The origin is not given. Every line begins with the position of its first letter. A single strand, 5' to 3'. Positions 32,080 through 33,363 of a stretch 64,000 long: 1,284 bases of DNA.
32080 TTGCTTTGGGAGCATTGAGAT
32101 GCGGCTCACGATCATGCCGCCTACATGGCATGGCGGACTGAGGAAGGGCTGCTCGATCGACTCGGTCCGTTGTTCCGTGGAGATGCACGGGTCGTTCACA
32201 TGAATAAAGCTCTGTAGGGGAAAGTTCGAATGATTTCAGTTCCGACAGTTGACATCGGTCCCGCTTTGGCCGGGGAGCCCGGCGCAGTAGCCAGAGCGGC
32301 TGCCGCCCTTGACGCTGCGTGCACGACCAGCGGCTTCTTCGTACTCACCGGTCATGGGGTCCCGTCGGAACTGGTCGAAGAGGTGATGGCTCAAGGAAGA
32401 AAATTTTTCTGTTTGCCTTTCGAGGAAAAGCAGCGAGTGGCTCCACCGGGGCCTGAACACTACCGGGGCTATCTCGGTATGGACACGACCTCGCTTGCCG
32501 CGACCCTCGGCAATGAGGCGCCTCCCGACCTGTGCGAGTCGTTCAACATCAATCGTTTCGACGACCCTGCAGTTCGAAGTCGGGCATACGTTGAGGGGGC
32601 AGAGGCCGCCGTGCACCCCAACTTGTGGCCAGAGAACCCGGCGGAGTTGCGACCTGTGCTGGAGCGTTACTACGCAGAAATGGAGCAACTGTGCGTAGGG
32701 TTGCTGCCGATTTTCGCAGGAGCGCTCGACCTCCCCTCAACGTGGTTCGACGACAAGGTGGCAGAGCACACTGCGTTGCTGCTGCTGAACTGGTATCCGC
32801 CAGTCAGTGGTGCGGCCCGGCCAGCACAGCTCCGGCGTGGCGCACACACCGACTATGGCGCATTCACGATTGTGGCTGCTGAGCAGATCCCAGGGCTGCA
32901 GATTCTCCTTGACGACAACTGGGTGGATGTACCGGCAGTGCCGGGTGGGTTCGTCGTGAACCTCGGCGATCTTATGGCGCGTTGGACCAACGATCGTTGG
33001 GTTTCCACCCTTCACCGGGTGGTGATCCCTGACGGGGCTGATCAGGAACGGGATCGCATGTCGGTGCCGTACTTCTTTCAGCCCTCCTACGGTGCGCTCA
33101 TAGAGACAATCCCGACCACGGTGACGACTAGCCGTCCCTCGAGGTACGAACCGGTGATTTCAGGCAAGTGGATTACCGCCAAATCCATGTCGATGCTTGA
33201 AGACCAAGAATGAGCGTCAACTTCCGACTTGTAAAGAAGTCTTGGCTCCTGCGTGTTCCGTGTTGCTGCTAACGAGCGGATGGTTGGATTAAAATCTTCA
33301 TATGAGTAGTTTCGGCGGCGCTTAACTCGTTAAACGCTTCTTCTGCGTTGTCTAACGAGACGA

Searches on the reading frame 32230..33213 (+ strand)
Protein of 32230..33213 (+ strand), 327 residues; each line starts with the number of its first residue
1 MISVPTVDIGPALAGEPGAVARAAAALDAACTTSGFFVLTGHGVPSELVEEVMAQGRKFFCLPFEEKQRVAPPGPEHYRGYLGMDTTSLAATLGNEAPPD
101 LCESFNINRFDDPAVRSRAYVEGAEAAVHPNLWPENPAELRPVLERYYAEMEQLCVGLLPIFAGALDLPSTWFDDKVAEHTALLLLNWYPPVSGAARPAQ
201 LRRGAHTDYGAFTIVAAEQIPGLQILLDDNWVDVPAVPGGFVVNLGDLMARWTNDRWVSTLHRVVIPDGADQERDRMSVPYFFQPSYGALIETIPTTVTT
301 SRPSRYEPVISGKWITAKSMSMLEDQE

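Call 17: search_protein_families(library=pfam, proteins=[window:32230-33213:+], max_evalue=0.001)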
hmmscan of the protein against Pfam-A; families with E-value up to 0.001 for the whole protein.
window:32230-33213:+ (327 aa): 2 families
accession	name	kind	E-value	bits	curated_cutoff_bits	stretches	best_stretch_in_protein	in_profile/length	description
PF14226.12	DIOX_N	-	4.5e-25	89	27.3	1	4-136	1-117/117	non-haem dioxygenase in morphine synthesis N-terminal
PF03171.26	2OG-FeII_Oxy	-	6.5e-20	71.8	23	1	183-285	4-101/101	2OG-Fe(II) oxygenase superfamily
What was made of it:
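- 32230..33213 (+): 2-oxoglutarate/Fe(II) oxygenase (DIOX_N type). PF14226 and PF03171 (call 17).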

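Call 50: search_protein_families(library=ncbifam, proteins=[window:32230-33213:+], max_evalue=0.00001)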
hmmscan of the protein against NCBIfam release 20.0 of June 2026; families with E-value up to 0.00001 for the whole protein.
window:32230-33213:+ (327 aa): 0 families

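Call 89: search_solved_structures(query=window:32230-33213:+, max_evalue=1e-10)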
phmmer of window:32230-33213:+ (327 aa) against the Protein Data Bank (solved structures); distinct sequences matched with E-value up to 1e-10: 56.
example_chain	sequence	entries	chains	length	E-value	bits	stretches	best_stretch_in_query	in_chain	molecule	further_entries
9ovh_A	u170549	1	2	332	2.4e-40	142.4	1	3-296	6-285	2-oxoglutarate-dependent ethylene/succinate-forming enzyme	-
5c3p_A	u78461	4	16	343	1.3e-36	130.1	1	3-318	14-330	Thymine dioxygenase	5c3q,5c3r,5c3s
6jyv_A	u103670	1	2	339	5e-33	118.4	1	3-294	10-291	Probable iron/ascorbate oxidoreductase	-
8cve_A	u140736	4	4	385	5.1e-33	118.4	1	27-309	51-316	Hyoscyamine 6-beta-hydroxylase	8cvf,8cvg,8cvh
8cv8_A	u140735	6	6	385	3.5e-32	115.6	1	27-309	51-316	Hyoscyamine 6-beta-hydroxylase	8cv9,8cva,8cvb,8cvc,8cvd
9v6v_A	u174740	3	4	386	8.6e-32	114.3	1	131-309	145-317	Hyoscyamine 6-dioxygenase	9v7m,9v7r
7ekd_A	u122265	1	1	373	2.3e-31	112.9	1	4-315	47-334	Gibberellin 3-beta-dioxygenase 2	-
5c3o_A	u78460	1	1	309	2.1e-30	109.7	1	3-290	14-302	Thymine dioxygenase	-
6ttn_A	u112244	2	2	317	2.2e-29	106.4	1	27-309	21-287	Hyoscyamine 6 beta-hydroxylase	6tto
6ttm_A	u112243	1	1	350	3.1e-29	105.9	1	27-309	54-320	Hyoscyamine 6 beta-hydroxylase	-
6xjj_A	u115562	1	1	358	4.6e-28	102.1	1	4-283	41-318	2-oxoglutarate-dependent dioxygenase tropC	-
8etn_A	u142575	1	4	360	3.4e-27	99.2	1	132-309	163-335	Tri-Ketone Dioxygenase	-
9ig3_A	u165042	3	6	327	5.1e-27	98.6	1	19-284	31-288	2-oxoglutarate-dependent dioxygenase traH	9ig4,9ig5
6lsv_A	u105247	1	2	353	6.4e-27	98.3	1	131-310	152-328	Probable 2-oxoglutarate-dependent dioxygenase At5g05600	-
8x74_A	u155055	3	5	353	7.7e-27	98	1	132-324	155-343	2-oxoglutarate (2OG) and Fe(II)-dependent oxygenase superfamily protein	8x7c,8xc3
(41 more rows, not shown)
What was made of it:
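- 32230..33213 (+): PDB hits: an ethylene-forming-type enzyme at 2e-40 and thymine dioxygenase at 1e-36 (call 89).
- The closest PDB relatives of the 2OG enzyme include thymine dioxygenase, a nucleobase methyl oxidase (call 89).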
